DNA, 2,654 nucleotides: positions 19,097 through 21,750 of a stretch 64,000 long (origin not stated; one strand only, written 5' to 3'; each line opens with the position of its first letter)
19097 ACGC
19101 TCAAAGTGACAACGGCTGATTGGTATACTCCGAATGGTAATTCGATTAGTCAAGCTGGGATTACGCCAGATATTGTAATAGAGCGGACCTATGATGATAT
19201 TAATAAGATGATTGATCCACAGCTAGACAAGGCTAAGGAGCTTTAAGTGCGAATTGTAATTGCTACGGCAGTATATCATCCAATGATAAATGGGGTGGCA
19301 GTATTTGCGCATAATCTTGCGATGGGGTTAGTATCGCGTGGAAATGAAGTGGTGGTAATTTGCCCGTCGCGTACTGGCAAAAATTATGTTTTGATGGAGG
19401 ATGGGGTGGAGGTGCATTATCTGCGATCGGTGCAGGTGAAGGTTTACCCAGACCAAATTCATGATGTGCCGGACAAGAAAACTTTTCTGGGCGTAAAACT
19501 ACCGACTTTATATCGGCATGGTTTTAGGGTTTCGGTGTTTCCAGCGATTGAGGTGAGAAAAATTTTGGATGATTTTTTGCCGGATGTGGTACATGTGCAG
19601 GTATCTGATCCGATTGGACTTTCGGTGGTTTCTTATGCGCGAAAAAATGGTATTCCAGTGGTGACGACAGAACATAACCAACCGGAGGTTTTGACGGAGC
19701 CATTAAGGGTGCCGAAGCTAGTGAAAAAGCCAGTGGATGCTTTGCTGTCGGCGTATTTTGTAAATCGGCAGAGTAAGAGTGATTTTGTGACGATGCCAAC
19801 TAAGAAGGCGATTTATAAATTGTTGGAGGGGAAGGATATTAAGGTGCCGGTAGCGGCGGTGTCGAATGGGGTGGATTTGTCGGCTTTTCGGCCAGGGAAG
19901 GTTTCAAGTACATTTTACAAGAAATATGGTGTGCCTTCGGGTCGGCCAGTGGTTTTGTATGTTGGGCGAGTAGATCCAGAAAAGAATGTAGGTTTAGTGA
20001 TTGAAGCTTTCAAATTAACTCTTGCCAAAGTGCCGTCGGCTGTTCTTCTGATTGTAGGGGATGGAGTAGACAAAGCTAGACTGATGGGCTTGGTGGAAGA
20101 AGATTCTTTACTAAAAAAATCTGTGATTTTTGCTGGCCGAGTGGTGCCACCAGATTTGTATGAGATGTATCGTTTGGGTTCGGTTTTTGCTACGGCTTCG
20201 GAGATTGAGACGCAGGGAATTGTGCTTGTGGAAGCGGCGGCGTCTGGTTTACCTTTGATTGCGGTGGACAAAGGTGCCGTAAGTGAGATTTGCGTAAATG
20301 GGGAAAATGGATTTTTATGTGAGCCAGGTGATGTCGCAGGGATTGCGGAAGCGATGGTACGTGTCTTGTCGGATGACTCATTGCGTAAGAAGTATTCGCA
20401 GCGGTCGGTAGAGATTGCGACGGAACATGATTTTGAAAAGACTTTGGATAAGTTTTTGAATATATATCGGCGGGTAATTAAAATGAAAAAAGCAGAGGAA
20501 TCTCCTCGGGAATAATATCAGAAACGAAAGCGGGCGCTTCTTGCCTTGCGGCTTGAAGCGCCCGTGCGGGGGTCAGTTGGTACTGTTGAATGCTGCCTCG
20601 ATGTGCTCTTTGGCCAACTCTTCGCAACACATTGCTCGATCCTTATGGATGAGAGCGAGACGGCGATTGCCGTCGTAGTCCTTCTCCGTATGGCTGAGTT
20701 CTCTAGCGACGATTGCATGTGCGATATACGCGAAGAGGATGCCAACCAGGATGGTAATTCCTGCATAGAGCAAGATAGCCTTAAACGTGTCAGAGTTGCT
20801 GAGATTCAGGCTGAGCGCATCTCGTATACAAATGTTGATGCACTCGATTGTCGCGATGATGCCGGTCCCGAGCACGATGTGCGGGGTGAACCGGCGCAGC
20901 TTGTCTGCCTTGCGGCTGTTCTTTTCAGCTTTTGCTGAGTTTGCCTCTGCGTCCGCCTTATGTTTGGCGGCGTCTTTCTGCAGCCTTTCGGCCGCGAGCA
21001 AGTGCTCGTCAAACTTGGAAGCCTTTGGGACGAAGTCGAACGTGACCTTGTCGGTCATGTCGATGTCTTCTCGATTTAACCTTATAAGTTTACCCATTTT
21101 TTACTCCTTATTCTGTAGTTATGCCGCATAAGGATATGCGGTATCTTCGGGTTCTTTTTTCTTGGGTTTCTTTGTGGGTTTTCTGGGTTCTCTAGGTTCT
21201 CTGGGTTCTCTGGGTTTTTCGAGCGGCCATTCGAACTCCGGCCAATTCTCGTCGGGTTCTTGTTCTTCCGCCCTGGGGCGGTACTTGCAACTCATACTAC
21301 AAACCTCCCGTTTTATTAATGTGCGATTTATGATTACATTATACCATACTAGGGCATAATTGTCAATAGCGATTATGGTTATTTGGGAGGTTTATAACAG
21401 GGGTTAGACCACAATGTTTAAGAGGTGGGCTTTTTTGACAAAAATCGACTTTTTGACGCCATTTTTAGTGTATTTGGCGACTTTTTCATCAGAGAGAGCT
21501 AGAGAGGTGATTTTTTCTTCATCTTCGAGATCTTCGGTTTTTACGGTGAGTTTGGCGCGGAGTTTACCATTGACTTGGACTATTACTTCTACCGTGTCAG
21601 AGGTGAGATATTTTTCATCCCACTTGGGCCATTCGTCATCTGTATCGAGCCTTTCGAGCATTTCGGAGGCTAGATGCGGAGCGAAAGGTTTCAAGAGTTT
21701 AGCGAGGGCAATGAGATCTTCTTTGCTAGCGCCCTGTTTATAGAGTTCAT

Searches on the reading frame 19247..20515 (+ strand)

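Call 6: search_protein_families(library=pfam, proteins=[window:19247-20515:+], max_evalue=1)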
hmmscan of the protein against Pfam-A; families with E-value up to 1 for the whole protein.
window:19247-20515:+ (422 aa): 10 families
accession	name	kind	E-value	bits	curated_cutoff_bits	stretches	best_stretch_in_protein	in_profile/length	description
PF00534.26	Glycos_transf_1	-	5.8e-37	127.3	26.4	1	225-386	7-168/172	Glycosyl transferases group 1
PF13692.12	Glyco_trans_1_4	-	6.7e-32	111.1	27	1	233-376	1-142/142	Glycosyl transferases group 1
PF13439.12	Glyco_transf_4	-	1.2e-19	71.4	28.5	1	14-212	1-169/170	Glycosyltransferase Family 4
PF13579.12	Glyco_trans_4_4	-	1.3e-12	48.8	29.7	1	15-193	1-143/158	Glycosyl transferase 4-like domain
PF13477.12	Glyco_trans_4_2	-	2.3e-07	31.5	23.4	1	19-143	11-107/139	Glycosyl transferase 4-like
PF13806.12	Rieske_2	-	0.0074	16.7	27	0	165-203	49-87/104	Rieske-like [2Fe-2S] domain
PF20706.3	GT4-conflict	-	0.031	13.7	26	0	230-339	194-310/385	Family 4 Glycosyltransferase in conflict systems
PF03033.26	Glyco_transf_28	-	0.13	12.8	26.2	0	22-147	16-123/139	Glycosyltransferase family 28 N-terminal domain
PF13524.12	Glyco_trans_1_2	-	0.15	12.4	25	1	325-404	65-143/144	Glycosyl transferase-like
PF08323.17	Glyco_transf_5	-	0.19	11.9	22.7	1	2-65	1-67/239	Starch synthase catalytic domain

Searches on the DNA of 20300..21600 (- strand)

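Call 54: search_rna_families(source=window, start=20300, end=21600, threshold=evalue, max_evalue=1)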
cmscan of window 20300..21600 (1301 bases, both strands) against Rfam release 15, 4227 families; matches with E-value up to 1: 1.
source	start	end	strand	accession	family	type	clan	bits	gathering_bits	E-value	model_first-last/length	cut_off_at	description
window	21420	21456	+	RF03904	MIR7991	Gene; miRNA;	-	20.9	58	0.22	1-47/47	no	MIR7991 microRNA precursor family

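Call 56: search_dna_similar(query=window:20516-21403:-, collection=phages, mode=distant)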
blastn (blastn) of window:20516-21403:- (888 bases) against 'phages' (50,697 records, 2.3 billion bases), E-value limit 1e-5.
No match.
